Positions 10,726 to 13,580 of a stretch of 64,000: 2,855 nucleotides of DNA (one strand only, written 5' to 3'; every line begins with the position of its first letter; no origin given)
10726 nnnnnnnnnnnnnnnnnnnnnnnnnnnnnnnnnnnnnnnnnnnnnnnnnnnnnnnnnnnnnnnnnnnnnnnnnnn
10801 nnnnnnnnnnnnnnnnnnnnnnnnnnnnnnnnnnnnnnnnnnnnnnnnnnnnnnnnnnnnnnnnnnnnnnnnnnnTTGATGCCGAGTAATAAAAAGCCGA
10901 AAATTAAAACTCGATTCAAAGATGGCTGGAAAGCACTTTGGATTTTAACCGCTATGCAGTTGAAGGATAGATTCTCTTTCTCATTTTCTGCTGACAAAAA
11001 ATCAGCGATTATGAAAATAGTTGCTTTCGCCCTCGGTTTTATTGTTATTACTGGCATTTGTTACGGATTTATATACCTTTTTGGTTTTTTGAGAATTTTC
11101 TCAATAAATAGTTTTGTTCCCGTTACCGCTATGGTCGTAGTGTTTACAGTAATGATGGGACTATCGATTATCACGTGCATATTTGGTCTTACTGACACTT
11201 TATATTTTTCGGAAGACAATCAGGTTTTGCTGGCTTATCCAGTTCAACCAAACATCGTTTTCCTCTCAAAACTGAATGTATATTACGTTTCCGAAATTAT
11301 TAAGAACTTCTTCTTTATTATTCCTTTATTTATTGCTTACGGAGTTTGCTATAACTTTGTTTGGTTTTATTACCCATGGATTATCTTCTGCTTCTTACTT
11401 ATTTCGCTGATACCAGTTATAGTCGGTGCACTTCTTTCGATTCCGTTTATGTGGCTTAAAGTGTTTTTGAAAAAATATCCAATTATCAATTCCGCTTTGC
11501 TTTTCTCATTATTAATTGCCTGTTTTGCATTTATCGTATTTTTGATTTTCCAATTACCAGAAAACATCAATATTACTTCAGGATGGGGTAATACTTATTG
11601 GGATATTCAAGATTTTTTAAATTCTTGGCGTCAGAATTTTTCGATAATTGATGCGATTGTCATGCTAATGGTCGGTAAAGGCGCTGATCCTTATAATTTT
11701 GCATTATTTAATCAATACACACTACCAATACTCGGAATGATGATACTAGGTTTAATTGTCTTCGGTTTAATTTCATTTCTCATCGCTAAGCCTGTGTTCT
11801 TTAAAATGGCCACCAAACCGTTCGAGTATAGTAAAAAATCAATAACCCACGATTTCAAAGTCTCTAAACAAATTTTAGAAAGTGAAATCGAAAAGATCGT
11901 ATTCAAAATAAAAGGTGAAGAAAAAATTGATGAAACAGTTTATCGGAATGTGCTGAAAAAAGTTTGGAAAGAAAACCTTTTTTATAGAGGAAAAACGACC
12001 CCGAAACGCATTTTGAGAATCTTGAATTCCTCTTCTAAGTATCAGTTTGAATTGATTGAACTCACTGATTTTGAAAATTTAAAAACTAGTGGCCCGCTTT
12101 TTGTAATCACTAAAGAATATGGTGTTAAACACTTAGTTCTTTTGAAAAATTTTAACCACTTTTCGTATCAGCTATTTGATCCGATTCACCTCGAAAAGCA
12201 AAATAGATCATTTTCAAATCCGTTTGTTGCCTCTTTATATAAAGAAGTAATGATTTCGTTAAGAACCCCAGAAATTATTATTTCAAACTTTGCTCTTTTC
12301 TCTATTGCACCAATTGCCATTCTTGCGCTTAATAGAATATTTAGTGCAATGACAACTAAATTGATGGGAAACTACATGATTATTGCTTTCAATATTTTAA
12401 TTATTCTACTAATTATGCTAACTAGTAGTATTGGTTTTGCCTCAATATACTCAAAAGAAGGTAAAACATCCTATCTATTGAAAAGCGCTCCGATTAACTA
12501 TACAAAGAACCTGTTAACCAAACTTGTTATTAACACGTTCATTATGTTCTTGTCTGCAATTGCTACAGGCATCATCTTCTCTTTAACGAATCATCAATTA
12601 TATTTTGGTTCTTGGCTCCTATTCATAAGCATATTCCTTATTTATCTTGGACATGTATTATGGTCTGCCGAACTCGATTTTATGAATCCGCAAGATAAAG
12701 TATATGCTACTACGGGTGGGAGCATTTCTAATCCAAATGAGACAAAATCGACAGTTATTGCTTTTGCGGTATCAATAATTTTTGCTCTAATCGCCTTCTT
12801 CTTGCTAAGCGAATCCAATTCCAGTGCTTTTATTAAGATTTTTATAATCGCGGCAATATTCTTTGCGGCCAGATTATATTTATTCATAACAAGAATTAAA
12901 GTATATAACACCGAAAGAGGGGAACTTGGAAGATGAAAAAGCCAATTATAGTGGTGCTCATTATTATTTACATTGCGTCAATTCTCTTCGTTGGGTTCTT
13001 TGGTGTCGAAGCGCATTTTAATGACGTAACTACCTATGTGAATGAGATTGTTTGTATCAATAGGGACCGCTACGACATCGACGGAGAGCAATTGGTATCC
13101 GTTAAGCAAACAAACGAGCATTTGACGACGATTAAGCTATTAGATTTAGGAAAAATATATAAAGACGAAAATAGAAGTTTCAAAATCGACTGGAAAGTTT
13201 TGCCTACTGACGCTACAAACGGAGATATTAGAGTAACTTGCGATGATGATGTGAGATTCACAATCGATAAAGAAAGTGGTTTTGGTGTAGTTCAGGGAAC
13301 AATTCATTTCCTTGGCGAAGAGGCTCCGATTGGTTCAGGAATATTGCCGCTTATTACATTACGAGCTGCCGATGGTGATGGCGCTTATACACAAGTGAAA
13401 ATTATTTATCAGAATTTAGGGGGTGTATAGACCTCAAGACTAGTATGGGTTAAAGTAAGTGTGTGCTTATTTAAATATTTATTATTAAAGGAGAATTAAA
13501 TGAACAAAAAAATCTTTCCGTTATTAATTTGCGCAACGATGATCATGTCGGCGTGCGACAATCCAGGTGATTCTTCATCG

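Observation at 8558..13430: Atypical three-gene ABC-like module adjacent to ssrA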

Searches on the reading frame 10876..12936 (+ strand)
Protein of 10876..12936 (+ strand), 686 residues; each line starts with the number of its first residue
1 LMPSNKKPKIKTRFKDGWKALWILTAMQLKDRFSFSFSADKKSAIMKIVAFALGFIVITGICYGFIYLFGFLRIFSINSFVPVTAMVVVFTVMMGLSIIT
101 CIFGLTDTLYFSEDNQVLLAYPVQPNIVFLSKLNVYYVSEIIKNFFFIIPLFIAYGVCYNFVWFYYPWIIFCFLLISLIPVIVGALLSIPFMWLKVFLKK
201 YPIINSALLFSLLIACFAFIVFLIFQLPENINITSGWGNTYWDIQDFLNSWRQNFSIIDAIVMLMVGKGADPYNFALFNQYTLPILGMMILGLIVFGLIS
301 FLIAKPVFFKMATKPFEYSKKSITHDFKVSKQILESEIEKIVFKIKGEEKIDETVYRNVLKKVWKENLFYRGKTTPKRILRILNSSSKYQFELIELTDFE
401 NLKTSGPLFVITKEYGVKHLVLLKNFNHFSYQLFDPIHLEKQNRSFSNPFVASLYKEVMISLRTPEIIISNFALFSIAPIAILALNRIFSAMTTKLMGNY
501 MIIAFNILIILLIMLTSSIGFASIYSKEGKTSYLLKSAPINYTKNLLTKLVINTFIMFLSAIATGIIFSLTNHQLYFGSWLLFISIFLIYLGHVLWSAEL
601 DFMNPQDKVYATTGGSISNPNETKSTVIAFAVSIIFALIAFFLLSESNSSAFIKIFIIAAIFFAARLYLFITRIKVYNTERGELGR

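Call 4: search_protein_families(library=pfam, proteins=[window:10876-12936:+], max_evalue=0.1)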
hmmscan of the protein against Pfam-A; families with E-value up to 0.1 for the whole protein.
window:10876-12936:+ (686 aa): 1 family
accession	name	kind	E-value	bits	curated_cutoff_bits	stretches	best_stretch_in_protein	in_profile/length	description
PF16949.11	ABC_tran_2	-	1e-07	31.6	25.7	1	48-232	13-193/542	Putative ATP-binding cassette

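Call 5: search_protein_families(library=ncbifam, proteins=[window:10876-12936:+], max_evalue=0.1)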
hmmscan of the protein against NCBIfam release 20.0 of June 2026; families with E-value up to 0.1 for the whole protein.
window:10876-12936:+ (686 aa): 0 families

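Call 41: search_solved_structures(query=A4, max_evalue=10)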
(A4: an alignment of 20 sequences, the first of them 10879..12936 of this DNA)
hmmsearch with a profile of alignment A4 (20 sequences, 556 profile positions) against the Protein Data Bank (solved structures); distinct sequences matched with E-value up to 10: 3.
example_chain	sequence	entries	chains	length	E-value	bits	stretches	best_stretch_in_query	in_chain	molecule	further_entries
3g6b_A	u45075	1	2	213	1.3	10.9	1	309-381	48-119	Methyl-accepting chemotaxis protein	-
3g67_A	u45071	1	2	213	1.3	10.9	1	309-381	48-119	Methyl-accepting chemotaxis protein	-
3b5i_A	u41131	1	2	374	1.7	10.5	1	378-438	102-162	S-adenosyl-L-methionine:salicylic acid carboxyl methyltransferase-like protein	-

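Call 54: search_protein_families(library=pfam, alignment_id=A4, max_evalue=0.01)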
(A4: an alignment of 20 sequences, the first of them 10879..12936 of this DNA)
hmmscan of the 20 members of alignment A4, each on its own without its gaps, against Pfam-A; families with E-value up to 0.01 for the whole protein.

A. member 1, window:10879-12936:+ (685 aa): 1 family
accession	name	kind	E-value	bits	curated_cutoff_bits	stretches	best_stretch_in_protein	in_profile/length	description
PF16949.11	ABC_tran_2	-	1e-07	31.6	25.7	1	47-231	13-193/542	Putative ATP-binding cassette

B. families by the number of members that match (of 20 scanned): 1 family
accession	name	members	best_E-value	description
PF16949.11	ABC_tran_2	17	6e-12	Putative ATP-binding cassette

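Call 78: find_homologous_proteins(query=A4, max_evalue=0.001)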
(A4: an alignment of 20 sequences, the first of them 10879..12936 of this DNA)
Query A4 (20 sequences) (685 aa, profile of the alignment): 84 proteins with E <= 0.001 among 8000 candidates.
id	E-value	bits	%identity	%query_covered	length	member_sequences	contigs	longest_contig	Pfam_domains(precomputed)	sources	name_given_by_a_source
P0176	4.1e-225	767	99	100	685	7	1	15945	PF16949.12,PF09847.17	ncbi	-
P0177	7.9e-224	763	43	47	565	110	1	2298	PF09847.17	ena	-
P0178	6.7e-221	753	60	99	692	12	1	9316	PF16949.12,PF09847.17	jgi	-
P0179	7.0e-221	753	82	100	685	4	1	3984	PF09847.17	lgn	-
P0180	1.5e-220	752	60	99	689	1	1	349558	PF16949.12,PF09847.17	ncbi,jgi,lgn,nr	ncbi:MAG: hypothetical protein LBM03_01270 [Erysipelotrichaceae bacterium]|jgi:hypothetical protein|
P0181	4.8e-218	744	64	99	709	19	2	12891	-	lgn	-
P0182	2.5e-216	738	62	100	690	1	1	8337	PF16949.12,PF09847.17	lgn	-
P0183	6.6e-215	733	64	100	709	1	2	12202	-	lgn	-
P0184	3.1e-211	721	64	100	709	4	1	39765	PF09847.17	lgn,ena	-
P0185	5.1e-211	720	46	46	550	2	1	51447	PF09847.17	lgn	-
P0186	2.0e-204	699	42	46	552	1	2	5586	-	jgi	-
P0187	5.3e-204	697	39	48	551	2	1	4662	PF16949.12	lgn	-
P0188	8.1e-204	697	45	46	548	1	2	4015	PF16949.12,PF09847.17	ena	-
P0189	9.2e-204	696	45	45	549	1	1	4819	PF09847.17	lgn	-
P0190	1.5e-203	696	44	45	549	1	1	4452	PF16949.12,PF09847.17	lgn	-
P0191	9.0e-201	687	40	44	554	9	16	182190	PF16949.12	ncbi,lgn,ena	-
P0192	2.3e-200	685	41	47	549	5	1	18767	PF16949.12,PF09847.17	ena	-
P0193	4.1e-198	678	40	47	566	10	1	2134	PF16949.12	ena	-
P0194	6.8e-198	677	41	48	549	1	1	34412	PF16949.12,PF09847.17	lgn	-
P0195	2.4e-196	672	41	45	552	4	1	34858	PF09847.17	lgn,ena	-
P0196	4.9e-196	671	43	48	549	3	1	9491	PF09847.17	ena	-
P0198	1.1e-195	670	41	45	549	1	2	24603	PF16949.12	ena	-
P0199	2.2e-195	669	41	99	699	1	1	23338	PF16949.12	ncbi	-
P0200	6.0e-195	667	41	45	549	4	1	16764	PF09847.17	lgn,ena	-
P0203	2.5e-194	665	41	100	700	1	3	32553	PF16949.12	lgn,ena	-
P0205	2.0e-193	662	40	45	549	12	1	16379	PF09847.17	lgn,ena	-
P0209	1.0e-191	657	39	44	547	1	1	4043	PF16949.12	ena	-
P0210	1.8e-191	656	39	44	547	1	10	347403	PF16949.12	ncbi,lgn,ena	-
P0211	1.8e-191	656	39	44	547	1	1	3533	PF16949.12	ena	-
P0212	2.9e-191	655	36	50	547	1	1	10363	PF16949.12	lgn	-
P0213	4.8e-191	654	36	50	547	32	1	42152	PF16949.12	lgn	-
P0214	9.5e-191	653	37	50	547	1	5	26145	PF16949.12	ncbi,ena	-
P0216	1.4e-189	650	38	44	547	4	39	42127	PF16949.12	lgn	-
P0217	2.4e-189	649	40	45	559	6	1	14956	PF16949.12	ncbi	-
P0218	9.2e-189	647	38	52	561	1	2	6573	PF16949.12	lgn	-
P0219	1.1e-188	647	39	44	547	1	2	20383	PF16949.12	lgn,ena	-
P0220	1.6e-188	646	39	45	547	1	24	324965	PF16949.12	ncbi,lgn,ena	-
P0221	1.9e-188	646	39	45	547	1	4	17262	PF16949.12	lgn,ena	-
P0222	2.6e-188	645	39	44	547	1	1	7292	PF16949.12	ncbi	-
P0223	3.9e-188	645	39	43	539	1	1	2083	PF16949.12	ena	-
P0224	4.4e-188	645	39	45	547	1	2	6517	PF16949.12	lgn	-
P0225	4.7e-188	645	43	34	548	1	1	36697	PF09847.17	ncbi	ncbi:MAG: hypothetical protein ACI4L7_03375 [Christensenellales bacterium]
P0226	5.5e-188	644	39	45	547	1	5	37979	PF16949.12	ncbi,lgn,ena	-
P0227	8.1e-188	644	39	44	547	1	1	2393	PF16949.12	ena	-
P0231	1.3e-186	640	36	43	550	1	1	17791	PF16949.12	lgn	-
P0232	9.5e-186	637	38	43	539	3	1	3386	PF16949.12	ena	-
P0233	1.8e-185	636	41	98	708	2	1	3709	PF16949.12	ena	-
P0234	2.1e-185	636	37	50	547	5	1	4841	PF16949.12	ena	-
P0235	1.1e-183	630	37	43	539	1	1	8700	PF16949.12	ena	-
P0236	2.5e-183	629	35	48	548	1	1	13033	PF16949.12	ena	-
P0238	3.3e-180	619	39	45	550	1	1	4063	PF16949.12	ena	-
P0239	3.7e-180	618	38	45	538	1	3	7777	PF16949.12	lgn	-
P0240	3.6e-178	612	38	98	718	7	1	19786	PF16949.12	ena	-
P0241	6.2e-178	611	36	51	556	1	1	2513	PF16949.12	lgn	-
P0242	7.0e-178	611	37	99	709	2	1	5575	PF16949.12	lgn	-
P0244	6.2e-176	605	39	46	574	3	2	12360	PF16949.12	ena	-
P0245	2.8e-174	599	32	51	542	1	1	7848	PF16949.12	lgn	-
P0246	3.2e-174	599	38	99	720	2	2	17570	PF16949.12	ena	-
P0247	5.2e-174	598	39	98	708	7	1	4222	PF16949.12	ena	-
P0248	3.9e-172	592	40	49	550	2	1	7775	PF16949.12,PF09847.17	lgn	-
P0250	2.9e-171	589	38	99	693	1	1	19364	PF16949.12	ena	-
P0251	1.0e-149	518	41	35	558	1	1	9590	PF09847.17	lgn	-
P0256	5.6e-12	63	29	19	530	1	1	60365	-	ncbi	-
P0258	6.2e-11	60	37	9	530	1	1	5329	PF09847.17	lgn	-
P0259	4.3e-9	54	23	20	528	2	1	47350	PF16949.12,PF09847.17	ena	-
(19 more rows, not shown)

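Call 79: find_encoding_contigs(protein=P0256, flank=6000, max_places=1)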
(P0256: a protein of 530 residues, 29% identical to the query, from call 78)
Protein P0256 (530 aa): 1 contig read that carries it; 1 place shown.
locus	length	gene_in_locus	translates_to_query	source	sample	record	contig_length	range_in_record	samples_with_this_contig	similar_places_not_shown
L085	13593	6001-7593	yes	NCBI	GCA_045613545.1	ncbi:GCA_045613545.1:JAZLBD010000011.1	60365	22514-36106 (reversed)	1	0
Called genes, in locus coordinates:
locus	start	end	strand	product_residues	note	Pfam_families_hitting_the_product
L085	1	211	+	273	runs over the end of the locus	-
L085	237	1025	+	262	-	-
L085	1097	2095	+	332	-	-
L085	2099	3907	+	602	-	-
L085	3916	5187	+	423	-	PF09823:DUF2357 (weak)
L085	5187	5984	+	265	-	PF00005:ABC_tran, PF13304:AAA_21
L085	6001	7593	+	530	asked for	-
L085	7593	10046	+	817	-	-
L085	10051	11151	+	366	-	PF09479:Flg_new (weak)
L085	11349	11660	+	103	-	PF03551:PadR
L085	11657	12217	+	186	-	PF22564:HAAS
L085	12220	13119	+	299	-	PF13349:DUF4097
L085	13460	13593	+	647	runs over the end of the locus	PF13727:CoA_binding_3, PF04321:RmlD_sub_bind, PF01073:3Beta_HSD, PF01370:Epimerase, PF02719:Polysacc_synt_2, PF07993:NAD_binding_4 (faint), PF16363:GDP_Man_Dehyd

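Call 80: find_encoding_contigs(protein=P0259, flank=6000, max_places=1)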
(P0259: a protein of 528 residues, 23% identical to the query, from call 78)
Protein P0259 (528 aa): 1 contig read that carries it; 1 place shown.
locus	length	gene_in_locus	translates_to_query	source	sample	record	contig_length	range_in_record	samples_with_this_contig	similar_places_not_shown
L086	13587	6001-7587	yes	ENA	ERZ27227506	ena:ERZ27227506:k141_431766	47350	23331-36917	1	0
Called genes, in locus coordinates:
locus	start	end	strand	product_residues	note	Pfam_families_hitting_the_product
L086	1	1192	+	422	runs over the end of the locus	PF00817:IMS, PF11799:IMS_C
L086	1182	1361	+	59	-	-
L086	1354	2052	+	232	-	PF00899:ThiF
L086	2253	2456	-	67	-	PF04070:DUF378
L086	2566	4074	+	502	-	PF13537:GATase_7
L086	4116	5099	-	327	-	PF11335:DUF3137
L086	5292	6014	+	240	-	PF00005:ABC_tran, PF13304:AAA_21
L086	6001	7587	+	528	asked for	PF09847:12TM_1, PF16949:ABC_tran_2 (faint)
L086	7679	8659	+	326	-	-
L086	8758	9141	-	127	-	-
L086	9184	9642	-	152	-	PF02656:DUF202 (faint)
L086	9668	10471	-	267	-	PF02463:SMC_N, PF00005:ABC_tran, PF13304:AAA_21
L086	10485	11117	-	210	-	PF00528:BPD_transp_1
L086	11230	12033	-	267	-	PF00497:SBP_bac_3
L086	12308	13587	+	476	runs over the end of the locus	PF01235:Na_Ala_symp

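Call 84: search_protein_families(library=pfam, proteins=[L085:7593-10046:+, L086:7679-8659:+, L085:10051-11151:+], max_evalue=1)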
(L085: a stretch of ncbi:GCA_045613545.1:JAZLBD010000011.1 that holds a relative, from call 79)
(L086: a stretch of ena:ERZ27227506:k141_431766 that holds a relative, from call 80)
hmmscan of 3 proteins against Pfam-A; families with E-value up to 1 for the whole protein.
L085:7593-10046:+ (817 aa): 1 family
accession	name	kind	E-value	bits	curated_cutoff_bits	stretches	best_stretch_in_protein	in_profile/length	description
PF06903.17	VirK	-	0.0014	19.2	23.7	0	229-278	12-59/98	VirK protein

L086:7679-8659:+ (326 aa): 2 families
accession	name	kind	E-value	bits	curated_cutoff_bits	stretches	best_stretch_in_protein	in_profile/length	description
PF01752.23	Peptidase_M9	-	0.068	12.9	26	1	167-262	160-255/289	Collagenase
PF09038.16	53-BP1_Tudor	-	0.14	12.6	22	1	217-251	16-50/122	Tumour suppressor p53-binding protein-1 Tudor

L085:10051-11151:+ (366 aa): 2 families
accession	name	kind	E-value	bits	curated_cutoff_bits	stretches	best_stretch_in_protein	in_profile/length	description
PF09479.16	Flg_new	-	2.7e-07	31.1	27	1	285-360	3-64/65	Listeria-Bacteroides repeat domain (List_Bact_rpt)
PF07602.17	DUF1565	-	0.037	13.8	20.3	0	305-340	31-66/257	Protein of unknown function (DUF1565)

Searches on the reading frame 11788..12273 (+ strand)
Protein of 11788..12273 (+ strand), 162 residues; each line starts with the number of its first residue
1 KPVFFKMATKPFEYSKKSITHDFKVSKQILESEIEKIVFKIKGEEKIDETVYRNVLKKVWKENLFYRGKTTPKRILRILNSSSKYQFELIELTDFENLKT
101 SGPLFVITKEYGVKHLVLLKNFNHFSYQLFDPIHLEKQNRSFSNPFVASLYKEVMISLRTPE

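Call 84: search_protein_families(library=pfam, proteins=[window:11788-12273:+], max_evalue=1)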
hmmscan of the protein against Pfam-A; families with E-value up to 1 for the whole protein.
seq(162 aa): 0 families

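Call 85: search_solved_structures(query=window:11788-12273:+, max_evalue=10)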
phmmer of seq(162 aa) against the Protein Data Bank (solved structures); distinct sequences matched with E-value up to 10: 0.

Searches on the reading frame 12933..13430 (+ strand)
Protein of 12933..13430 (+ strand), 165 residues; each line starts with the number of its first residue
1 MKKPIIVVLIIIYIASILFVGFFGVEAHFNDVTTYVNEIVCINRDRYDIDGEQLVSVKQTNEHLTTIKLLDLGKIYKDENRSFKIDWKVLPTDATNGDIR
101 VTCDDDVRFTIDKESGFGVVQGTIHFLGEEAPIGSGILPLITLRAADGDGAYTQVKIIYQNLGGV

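Call 4: search_protein_families(library=pfam, proteins=[window:12933-13430:+], max_evalue=0.1)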
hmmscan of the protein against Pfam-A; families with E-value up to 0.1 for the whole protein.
window:12933-13430:+ (165 aa): 1 family
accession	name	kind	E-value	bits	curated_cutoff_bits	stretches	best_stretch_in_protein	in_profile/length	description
PF11213.13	DUF3006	-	0.044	14.5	32.3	0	77-114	15-50/67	Protein of unknown function (DUF3006)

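Call 5: search_protein_families(library=ncbifam, proteins=[window:12933-13430:+], max_evalue=0.1)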
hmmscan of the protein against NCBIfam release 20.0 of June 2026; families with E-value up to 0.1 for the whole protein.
window:12933-13430:+ (165 aa): 0 families

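Call 53: search_protein_families(library=pfam, alignment_id=A5, max_evalue=1)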
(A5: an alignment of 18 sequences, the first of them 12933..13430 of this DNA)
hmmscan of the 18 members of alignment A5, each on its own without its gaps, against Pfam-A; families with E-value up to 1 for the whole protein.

A. member 1, window:12933-13430:+ (165 aa): 1 family
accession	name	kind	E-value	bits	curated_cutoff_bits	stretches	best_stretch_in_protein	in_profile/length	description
PF11213.13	DUF3006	-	0.044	14.5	32.3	1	77-114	15-50/67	Protein of unknown function (DUF3006)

B. families by the number of members that match (of 18 scanned): 20 families
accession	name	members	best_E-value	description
PF02368.24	Big_2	6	3.3e-07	Bacterial Ig-like domain (group 2)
PF07790.16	Pilin_N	2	0.067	Archaeal Type IV pilin, N-terminal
PF25662.1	AdSDV_VP1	1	0.0013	Densovirus VP1 protein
PF12124.13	bCoV_SUD_C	1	0.003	Betacoronavirus SUD-C domain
PF24908.1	Ig_SIBA-E_2nd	1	0.012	Integrin beta-like protein A-E, second Ig-like domain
PF05540.17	Serpulina_VSP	1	0.017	Serpulina hyodysenteriae variable surface protein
PF24828.1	DUF7713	1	0.031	Domain of unknown function (DUF7713)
PF18669.6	Trp_ring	1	0.035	Trimeric autotransporter adhesin Trp ring domain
PF01179.26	Cu_amine_oxid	1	0.036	Copper amine oxidase, enzyme domain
PF11140.13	DUF2913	1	0.041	Protein of unknown function (DUF2913)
PF11213.13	DUF3006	1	0.044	Protein of unknown function (DUF3006)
PF22883.1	Consortin_N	1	0.056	Consortin, N-terminal domain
PF09394.16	Inhibitor_I42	1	0.056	Chagasin family peptidase inhibitor I42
PF17957.7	Big_7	1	0.059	Bacterial Ig domain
PF19417.4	RnlA_toxin_N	1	0.064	RNase LS, bacterial toxin N-terminal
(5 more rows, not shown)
